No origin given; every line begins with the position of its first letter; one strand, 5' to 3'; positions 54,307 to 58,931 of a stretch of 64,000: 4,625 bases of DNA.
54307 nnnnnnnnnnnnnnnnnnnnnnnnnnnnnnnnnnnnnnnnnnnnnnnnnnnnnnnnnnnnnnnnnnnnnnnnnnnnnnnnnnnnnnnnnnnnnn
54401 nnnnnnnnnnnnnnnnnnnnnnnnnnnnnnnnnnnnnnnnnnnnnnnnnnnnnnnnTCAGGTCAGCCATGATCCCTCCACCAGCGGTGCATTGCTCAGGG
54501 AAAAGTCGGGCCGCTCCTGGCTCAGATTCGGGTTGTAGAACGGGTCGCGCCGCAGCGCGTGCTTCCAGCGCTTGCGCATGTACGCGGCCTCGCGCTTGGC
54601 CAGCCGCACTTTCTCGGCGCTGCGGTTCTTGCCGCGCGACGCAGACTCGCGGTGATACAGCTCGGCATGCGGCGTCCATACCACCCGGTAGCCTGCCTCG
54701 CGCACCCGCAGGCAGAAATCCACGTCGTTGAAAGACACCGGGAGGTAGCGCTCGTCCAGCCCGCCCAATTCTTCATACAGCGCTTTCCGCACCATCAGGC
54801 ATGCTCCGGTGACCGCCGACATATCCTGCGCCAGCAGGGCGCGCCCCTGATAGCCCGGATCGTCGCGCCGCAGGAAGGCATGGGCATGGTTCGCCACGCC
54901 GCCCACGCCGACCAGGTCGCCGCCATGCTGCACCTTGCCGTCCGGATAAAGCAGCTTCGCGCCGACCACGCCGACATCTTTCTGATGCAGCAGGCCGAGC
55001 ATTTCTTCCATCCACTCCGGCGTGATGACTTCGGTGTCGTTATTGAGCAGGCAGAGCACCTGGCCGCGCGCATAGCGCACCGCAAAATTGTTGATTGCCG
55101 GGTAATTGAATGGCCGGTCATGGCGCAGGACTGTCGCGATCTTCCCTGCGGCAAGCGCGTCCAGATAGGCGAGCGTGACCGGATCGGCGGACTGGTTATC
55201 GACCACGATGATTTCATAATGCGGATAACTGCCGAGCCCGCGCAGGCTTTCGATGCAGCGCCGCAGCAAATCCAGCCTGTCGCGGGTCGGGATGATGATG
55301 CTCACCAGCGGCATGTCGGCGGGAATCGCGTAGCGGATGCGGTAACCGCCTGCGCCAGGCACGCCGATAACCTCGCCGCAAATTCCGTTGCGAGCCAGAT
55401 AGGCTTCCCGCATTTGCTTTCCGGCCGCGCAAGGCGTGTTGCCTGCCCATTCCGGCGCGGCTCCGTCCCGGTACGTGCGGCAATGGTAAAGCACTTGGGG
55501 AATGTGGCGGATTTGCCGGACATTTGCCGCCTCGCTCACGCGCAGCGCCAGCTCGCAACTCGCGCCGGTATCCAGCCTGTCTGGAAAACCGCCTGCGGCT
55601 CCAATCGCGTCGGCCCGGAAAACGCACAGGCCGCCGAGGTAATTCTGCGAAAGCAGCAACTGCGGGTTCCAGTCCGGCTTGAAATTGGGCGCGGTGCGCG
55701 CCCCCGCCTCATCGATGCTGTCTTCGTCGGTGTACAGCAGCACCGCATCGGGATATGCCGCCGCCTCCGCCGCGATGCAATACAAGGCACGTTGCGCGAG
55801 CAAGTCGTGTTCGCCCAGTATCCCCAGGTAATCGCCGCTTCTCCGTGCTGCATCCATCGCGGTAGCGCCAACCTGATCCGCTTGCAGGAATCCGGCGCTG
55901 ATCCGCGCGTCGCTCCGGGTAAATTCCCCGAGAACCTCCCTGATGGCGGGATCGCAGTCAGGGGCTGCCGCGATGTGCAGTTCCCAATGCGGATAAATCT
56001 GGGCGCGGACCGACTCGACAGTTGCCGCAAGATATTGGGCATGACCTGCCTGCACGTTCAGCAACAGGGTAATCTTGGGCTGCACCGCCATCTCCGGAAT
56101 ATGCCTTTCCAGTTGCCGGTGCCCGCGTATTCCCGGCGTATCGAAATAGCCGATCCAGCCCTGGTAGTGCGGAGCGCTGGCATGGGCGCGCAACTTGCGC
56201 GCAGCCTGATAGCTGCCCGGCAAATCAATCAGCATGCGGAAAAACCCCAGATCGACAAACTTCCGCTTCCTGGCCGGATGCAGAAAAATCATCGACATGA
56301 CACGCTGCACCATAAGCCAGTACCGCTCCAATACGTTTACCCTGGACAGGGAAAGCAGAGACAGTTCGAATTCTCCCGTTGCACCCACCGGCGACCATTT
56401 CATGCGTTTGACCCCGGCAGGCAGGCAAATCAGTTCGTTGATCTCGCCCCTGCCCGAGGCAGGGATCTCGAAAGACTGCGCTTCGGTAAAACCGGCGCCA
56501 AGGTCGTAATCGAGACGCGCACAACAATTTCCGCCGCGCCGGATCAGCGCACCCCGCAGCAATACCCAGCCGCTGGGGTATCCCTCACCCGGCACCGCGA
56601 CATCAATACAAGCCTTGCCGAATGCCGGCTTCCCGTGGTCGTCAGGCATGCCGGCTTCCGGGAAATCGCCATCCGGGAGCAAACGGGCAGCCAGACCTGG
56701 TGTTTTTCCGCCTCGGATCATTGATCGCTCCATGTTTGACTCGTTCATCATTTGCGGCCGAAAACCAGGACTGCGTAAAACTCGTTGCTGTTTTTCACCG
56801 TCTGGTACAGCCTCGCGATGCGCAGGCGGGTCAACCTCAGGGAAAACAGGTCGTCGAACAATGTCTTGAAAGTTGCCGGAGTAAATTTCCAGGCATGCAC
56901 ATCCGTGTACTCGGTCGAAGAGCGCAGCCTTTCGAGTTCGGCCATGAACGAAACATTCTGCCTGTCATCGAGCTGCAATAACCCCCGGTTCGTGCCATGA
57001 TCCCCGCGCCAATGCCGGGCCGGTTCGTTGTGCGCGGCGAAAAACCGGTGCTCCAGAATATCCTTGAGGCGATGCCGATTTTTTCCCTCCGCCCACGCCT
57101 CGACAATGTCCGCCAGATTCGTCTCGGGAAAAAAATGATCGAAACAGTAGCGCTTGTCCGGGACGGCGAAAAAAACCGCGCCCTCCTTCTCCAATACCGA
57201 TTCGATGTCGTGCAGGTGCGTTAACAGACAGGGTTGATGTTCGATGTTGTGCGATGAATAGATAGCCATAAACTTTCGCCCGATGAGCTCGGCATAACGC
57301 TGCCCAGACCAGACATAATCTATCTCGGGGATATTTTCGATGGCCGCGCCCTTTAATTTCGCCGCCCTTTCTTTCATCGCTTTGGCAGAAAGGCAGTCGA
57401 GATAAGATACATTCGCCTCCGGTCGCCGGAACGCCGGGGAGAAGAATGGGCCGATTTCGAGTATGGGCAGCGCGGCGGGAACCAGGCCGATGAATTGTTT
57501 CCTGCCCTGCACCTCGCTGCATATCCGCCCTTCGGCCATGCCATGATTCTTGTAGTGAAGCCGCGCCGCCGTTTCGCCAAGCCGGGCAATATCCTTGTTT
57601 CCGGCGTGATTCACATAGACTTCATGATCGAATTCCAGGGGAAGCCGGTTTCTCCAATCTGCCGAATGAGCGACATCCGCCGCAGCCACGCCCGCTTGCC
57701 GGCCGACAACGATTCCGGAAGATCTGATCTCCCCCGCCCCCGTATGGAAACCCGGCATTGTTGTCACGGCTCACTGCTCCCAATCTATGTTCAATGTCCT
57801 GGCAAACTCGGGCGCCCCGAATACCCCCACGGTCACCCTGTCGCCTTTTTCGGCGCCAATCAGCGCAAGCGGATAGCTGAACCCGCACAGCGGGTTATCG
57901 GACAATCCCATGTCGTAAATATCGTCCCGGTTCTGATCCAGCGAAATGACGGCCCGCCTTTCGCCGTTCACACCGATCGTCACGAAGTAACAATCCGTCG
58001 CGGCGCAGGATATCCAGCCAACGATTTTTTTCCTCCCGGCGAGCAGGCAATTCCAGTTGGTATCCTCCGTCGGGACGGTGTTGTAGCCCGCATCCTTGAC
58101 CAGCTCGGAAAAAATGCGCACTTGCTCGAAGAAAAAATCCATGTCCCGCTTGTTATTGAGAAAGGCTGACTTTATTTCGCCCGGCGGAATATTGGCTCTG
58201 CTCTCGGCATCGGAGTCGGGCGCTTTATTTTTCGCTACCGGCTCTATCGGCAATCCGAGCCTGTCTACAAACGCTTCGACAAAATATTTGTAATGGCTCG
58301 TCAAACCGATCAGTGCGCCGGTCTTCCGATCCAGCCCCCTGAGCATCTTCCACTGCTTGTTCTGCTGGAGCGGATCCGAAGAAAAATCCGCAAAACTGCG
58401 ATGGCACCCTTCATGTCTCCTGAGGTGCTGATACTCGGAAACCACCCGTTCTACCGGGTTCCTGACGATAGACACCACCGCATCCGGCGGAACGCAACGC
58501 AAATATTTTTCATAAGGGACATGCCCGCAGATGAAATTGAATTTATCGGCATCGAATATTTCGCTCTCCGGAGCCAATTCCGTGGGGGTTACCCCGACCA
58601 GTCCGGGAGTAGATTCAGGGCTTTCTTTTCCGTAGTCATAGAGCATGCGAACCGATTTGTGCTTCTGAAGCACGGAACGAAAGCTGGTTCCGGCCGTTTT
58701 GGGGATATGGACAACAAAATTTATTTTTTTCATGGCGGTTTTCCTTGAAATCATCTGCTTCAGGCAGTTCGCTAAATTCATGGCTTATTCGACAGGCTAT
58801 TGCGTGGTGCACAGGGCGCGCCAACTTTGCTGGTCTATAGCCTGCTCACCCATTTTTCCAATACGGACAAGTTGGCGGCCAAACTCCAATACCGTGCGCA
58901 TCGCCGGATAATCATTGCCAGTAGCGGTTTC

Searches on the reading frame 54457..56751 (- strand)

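Call 16: search_protein_families(library=pfam, proteins=[window:54457-56751:-], max_evalue=0.001)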
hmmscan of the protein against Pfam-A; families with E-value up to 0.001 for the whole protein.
window:54457-56751:- (764 aa): 5 families
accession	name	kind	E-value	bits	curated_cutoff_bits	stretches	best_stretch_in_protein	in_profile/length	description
PF00535.33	Glycos_transf_2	-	2.2e-25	90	23.3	1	484-662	1-167/168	Glycosyl transferase family 2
PF13641.12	Glyco_tranf_2_3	-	1.6e-13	51.6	27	1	483-705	3-216/230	Glycosyltransferase like family 2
PF13632.12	Glyco_trans_2_3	-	3.5e-07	30.7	27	1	576-706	11-128/198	Glycosyl transferase family group 2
PF13712.12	Glyco_tranf_2_5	-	4.2e-06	27.1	27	1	555-697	46-184/210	Glycosyltransferase like family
PF10111.15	Glyco_tranf_2_2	-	1.1e-05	25.6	27.3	1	502-707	18-222/276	Glycosyltransferase like family 2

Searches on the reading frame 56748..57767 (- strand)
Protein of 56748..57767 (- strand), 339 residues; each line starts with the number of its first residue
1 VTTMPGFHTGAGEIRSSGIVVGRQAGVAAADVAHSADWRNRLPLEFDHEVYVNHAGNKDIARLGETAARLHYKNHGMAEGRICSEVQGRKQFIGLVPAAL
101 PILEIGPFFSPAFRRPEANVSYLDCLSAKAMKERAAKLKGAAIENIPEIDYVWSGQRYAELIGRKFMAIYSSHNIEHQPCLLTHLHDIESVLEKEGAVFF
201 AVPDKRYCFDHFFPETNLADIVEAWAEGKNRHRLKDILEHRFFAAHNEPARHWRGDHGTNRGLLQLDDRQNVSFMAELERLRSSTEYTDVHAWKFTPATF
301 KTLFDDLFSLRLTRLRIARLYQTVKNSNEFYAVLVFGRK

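Call 16: search_protein_families(library=pfam, proteins=[window:56748-57767:-], max_evalue=0.001)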
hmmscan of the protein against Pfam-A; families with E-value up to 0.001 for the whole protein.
window:56748-57767:- (339 aa): 0 families

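Call 18: search_protein_families(library=pfam, proteins=[window:56748-57767:-], max_evalue=5)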
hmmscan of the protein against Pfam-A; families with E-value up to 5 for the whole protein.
window:56748-57767:- (339 aa): 1 family
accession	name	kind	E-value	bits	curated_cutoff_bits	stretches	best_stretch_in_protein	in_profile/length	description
PF13489.12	Methyltransf_23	-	0.022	14.9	27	1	163-245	79-124/164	Methyltransferase domain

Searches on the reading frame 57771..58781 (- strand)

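Call 16: search_protein_families(library=pfam, proteins=[window:57771-58781:-], max_evalue=0.001)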
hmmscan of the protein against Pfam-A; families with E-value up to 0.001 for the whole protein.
window:57771-58781:- (336 aa): 1 family
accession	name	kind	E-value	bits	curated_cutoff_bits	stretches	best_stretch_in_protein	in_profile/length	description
PF03567.20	Sulfotransfer_2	-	0.00036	21.2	22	1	24-130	14-108/252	Sulfotransferase family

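Call 18: search_protein_families(library=pfam, proteins=[window:57771-58781:-], max_evalue=5)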
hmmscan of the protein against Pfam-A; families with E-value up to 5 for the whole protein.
window:57771-58781:- (336 aa): 3 families
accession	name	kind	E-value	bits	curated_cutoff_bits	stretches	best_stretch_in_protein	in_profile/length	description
PF03567.20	Sulfotransfer_2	-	0.00036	21.2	22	1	24-130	14-108/252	Sulfotransferase family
PF00685.33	Sulfotransfer_1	-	0.02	14.7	22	1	101-137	92-116/255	Sulfotransferase domain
PF13469.12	Sulfotransfer_3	-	0.05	14.3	27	1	94-134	118-162/216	Sulfotransferase family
